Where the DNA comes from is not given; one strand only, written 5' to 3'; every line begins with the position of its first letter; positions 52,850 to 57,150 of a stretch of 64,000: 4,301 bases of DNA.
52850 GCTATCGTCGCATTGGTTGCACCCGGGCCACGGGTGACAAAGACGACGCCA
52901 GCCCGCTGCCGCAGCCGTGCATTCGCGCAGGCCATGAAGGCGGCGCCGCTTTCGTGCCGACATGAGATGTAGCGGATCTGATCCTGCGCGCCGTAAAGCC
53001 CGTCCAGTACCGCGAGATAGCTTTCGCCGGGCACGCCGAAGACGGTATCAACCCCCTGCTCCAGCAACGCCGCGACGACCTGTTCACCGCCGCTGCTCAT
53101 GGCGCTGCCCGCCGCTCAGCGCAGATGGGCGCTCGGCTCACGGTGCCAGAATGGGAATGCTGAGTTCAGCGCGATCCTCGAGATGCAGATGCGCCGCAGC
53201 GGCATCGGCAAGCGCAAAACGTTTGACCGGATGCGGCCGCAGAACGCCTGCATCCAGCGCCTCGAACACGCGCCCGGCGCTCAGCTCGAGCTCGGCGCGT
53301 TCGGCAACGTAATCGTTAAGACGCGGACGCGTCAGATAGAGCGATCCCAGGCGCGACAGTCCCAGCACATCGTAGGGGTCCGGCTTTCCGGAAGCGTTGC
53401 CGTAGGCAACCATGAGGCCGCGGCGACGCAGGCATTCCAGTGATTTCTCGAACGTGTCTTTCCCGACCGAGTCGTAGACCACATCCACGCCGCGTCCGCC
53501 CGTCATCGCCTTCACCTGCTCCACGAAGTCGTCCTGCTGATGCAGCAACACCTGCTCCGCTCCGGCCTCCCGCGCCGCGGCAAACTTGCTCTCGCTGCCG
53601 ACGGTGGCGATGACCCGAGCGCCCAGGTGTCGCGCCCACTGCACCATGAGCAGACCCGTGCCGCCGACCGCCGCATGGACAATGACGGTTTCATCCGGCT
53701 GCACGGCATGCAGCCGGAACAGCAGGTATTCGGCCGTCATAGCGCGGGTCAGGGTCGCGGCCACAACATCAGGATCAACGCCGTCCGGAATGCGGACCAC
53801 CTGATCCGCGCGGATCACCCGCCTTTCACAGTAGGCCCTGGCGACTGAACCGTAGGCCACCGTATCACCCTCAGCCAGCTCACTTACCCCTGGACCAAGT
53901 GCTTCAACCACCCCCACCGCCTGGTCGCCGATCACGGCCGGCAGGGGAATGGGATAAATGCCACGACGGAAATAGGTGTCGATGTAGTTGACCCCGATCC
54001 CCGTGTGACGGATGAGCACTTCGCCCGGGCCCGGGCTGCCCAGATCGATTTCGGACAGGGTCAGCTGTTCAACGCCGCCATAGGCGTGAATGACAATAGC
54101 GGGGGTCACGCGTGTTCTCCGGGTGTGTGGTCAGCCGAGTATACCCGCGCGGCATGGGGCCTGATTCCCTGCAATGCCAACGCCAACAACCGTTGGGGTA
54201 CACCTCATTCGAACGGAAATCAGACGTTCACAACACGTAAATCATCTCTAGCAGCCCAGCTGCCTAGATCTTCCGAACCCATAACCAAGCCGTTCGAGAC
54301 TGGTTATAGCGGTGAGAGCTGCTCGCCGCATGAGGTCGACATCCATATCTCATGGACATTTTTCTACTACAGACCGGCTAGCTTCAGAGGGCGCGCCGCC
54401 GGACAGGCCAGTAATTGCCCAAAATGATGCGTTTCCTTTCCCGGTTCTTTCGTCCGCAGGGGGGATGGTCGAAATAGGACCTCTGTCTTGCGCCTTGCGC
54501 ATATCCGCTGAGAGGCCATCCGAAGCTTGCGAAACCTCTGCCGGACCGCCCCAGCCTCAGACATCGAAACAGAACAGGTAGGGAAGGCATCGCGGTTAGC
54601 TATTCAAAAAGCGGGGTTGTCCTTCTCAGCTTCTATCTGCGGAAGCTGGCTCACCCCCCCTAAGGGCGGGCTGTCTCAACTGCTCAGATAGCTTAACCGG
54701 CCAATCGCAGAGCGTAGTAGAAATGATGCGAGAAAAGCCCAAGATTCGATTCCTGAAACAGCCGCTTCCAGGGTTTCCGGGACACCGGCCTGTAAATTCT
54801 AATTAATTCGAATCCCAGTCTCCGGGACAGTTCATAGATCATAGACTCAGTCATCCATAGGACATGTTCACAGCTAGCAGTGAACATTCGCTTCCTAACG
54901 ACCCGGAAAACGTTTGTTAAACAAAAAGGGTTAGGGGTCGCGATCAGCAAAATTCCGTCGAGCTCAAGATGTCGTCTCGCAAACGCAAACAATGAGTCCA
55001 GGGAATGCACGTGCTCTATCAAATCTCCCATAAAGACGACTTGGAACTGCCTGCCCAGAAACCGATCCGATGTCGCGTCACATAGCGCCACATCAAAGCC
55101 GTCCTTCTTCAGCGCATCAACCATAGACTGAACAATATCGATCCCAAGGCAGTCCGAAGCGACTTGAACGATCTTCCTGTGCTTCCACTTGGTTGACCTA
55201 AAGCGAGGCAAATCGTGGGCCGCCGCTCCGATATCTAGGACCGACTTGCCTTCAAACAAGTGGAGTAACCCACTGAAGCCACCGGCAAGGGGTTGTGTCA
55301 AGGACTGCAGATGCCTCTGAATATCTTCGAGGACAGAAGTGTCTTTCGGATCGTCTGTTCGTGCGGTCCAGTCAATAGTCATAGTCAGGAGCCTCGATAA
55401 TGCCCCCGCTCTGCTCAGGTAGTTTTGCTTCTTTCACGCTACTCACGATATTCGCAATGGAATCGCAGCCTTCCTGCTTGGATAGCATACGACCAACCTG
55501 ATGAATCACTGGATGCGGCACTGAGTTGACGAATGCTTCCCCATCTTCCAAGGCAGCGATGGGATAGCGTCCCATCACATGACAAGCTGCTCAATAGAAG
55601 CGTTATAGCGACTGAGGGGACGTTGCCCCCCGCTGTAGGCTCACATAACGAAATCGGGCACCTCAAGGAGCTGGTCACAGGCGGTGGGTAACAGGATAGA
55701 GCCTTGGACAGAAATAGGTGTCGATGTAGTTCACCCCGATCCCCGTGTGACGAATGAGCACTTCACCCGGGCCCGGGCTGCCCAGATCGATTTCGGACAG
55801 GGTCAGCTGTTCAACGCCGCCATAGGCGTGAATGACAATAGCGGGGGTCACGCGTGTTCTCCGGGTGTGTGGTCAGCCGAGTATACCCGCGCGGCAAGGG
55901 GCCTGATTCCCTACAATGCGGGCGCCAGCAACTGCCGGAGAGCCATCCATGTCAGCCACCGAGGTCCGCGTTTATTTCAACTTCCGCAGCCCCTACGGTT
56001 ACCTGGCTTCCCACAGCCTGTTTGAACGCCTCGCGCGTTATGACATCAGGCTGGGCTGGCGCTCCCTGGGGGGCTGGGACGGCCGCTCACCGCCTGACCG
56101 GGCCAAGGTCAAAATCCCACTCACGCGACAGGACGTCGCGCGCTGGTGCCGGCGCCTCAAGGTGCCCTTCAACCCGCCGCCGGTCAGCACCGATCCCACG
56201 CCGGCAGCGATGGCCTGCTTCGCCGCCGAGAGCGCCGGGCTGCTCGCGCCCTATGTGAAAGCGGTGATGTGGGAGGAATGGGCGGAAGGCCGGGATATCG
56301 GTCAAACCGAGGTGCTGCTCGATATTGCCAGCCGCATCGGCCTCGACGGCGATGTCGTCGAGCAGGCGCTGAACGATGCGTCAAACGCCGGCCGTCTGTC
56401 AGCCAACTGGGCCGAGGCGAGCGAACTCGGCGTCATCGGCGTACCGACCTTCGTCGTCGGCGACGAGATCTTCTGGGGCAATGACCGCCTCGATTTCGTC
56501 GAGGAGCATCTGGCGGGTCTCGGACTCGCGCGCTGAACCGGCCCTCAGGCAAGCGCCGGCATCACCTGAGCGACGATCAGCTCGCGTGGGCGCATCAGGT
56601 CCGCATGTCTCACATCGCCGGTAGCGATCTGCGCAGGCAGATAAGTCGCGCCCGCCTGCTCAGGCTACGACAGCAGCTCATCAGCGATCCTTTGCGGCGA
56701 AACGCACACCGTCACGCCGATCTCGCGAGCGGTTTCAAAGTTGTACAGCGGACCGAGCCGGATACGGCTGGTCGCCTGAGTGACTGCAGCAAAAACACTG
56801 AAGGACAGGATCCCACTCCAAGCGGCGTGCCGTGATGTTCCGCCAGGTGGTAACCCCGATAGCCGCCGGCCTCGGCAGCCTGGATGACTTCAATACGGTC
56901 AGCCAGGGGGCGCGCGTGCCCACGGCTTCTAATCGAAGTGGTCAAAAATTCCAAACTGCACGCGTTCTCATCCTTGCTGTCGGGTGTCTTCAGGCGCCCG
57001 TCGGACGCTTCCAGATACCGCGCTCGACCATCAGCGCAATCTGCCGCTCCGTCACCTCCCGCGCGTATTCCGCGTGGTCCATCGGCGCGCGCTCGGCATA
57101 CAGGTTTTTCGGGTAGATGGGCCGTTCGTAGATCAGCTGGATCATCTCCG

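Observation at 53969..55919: Low-GC methyltransferase cassette inserted between qor and its divergent neighbour, flanked by about 209-bp imperfect direct repeats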

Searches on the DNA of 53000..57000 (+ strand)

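Call 6: search_rna_families(source=window, start=53000, end=57000, threshold=evalue, max_evalue=1)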
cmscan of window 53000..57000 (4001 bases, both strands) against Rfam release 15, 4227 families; matches with E-value up to 1: 1.
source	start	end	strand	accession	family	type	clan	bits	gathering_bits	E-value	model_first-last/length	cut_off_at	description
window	56454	56559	-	RF02553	YrlA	Gene; sRNA;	-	21.4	69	0.35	1-114/114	no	Y RNA-like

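Call 19: search_dna_similar(query=window:54178-55710:+, collection=plasmids, mode=distant, max_evalue=0.001)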
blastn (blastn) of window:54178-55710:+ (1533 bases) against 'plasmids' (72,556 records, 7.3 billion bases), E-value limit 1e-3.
No match.

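Call 20: search_dna_similar(query=window:54178-55710:+, collection=phages, mode=distant, max_evalue=0.001)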
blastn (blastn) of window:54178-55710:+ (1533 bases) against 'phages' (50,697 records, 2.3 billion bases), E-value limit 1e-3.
No match.
